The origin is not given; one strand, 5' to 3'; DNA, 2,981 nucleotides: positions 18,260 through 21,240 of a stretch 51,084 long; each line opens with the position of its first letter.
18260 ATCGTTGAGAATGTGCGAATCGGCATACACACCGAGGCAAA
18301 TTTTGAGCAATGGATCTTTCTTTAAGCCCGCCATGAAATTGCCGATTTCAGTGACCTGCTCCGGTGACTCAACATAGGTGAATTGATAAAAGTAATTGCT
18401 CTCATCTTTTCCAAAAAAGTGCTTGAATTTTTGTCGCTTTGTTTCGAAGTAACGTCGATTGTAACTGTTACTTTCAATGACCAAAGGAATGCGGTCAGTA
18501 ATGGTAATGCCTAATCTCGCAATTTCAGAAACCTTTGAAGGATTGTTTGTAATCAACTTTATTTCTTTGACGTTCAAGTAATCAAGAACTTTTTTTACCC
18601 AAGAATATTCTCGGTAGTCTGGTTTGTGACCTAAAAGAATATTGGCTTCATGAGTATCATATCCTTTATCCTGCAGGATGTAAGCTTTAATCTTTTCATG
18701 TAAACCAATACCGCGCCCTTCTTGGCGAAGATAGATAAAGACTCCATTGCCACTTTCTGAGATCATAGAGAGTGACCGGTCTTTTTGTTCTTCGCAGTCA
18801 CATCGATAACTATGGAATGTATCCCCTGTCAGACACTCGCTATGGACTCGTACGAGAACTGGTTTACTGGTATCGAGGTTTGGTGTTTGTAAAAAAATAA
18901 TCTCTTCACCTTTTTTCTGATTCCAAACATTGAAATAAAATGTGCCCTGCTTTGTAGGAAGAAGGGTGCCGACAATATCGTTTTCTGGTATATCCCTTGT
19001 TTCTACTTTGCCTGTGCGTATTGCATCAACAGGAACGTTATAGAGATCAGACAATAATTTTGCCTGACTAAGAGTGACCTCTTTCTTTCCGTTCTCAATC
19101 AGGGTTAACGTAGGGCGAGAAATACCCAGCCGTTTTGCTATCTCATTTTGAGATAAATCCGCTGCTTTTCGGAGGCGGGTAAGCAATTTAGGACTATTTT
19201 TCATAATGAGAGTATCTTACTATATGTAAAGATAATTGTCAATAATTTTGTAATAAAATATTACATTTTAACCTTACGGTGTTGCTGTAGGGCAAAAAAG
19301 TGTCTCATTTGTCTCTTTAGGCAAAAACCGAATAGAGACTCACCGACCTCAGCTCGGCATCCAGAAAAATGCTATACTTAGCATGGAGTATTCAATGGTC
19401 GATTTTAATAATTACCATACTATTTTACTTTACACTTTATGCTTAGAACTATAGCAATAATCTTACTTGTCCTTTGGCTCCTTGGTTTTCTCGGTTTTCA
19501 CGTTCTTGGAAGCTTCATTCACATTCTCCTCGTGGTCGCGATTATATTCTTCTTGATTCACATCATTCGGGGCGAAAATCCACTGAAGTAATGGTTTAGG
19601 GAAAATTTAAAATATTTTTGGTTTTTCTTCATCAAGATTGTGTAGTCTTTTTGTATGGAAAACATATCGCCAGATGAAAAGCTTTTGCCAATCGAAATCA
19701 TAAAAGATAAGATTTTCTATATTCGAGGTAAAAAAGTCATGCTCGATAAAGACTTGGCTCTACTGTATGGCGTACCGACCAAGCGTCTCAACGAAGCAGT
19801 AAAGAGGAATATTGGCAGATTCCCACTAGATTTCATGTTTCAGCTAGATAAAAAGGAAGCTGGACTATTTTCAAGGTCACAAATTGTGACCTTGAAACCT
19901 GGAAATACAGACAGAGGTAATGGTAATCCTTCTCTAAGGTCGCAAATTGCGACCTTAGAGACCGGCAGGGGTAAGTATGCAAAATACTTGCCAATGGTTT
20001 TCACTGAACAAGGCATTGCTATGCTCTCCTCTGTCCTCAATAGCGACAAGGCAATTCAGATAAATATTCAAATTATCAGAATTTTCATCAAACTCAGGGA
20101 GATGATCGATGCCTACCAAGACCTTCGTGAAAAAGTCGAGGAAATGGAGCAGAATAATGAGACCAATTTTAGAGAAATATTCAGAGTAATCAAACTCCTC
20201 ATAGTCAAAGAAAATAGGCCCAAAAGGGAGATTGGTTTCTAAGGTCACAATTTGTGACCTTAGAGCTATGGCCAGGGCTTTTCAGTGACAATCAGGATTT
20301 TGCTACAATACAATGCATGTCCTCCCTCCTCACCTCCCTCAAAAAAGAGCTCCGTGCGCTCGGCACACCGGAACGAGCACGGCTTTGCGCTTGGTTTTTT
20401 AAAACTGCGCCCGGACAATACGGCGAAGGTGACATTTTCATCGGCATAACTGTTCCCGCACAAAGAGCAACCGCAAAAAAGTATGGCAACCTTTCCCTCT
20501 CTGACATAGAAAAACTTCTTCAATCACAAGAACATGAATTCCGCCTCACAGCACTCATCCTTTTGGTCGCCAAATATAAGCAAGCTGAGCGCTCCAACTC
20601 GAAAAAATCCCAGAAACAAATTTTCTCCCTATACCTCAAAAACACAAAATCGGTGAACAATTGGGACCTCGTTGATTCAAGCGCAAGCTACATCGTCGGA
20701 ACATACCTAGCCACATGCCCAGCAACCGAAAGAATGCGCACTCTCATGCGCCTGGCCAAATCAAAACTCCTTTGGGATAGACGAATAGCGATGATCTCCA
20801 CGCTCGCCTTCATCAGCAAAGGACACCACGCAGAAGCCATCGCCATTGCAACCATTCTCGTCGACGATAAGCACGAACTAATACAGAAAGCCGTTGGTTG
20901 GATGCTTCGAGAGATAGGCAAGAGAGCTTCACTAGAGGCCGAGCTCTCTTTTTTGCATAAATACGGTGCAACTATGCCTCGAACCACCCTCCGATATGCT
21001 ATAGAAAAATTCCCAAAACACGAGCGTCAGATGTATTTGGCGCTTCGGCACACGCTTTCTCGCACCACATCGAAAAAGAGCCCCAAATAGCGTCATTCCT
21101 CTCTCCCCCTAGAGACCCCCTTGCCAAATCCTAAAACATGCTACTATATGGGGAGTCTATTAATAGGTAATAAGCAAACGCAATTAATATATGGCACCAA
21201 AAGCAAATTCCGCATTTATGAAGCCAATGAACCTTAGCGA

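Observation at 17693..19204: Unusual single-polypeptide fusion: XRE HTH + GTP cyclohydrolase II + TrpF-like (PRA isomerase) barrel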

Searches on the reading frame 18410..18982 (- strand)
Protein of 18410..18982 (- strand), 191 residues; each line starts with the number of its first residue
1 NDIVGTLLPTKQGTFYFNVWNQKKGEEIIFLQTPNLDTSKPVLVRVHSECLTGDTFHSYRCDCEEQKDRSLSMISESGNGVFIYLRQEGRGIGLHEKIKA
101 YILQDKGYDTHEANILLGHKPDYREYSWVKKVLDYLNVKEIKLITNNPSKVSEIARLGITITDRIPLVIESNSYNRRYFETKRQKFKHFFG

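Call 48: search_solved_structures(query=window:18410-18982:-, max_evalue=1e-10, show_alignments=2)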
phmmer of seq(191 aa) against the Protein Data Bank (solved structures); distinct sequences matched with E-value up to 1e-10: 3.
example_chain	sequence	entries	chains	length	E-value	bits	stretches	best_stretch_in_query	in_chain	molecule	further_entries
2bz0_A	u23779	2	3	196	1.8e-46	161.4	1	7-189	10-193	GTP CYCLOHYDROLASE II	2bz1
4rl4_A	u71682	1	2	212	8.9e-44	152.6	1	7-189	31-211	GTP cyclohydrolase-2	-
4i14_A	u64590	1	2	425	6.6e-41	143.3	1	32-188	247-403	Riboflavin biosynthesis protein RibBA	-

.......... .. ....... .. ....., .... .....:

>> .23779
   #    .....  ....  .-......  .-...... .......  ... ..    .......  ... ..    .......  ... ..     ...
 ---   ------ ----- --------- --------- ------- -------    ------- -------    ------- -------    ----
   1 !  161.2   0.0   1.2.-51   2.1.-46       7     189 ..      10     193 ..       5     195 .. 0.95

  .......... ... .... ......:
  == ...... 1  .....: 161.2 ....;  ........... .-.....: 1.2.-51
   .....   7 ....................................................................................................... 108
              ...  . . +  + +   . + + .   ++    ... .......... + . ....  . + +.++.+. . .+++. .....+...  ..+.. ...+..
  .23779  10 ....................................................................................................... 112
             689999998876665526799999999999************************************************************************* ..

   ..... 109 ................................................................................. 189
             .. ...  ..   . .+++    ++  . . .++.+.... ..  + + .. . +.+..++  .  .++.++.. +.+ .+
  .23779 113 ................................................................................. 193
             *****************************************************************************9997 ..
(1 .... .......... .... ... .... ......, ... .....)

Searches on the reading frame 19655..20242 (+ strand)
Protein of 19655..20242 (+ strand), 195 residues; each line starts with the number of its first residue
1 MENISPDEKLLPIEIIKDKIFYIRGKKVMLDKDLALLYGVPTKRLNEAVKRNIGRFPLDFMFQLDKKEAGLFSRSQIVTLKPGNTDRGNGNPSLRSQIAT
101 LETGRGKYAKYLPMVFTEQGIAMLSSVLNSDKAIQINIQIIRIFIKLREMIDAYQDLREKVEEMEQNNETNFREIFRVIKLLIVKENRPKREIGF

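Call 3: search_protein_families(library=pfam, proteins=[window:19655-20242:+], max_evalue=1)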
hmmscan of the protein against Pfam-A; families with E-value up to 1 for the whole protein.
window:19655-20242:+ (195 aa): 2 families
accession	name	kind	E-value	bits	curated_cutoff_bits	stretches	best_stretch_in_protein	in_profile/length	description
PF10543.14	ORF6N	-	1.4e-30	105.8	27.8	1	19-127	2-86/86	ORF6N domain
PF24245.1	INO80F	-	0.0085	16.6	25.1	1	154-170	5-21/47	INO80 complex subunit F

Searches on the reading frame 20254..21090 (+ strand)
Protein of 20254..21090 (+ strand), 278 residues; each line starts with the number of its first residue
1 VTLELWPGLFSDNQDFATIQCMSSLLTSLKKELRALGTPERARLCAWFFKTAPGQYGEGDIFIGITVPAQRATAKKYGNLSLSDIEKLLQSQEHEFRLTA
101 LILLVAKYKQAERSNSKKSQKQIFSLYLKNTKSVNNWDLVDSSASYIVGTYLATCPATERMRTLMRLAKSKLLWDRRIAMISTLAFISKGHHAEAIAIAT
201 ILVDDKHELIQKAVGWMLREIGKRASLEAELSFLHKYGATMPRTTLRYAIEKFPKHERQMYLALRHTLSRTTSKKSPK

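Call 3: search_protein_families(library=pfam, proteins=[window:20254-21090:+], max_evalue=1)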
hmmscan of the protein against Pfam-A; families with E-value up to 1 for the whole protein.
window:20254-21090:+ (278 aa): 4 families
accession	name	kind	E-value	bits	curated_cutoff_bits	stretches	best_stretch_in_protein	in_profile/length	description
PF08713.17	DNA_alkylation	-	1.4e-55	188.7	21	1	29-253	1-213/213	DNA alkylation repair enzyme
PF13646.12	HEAT_2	-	0.01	16.6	27.7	1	174-228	14-65/88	HEAT repeats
PF12159.13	DUF3593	-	0.034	14.6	25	1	61-107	38-83/88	Protein of unknown function (DUF3593)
PF12641.12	Flavodoxin_3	-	0.037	14.3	27.5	1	128-198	23-91/160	Flavodoxin domain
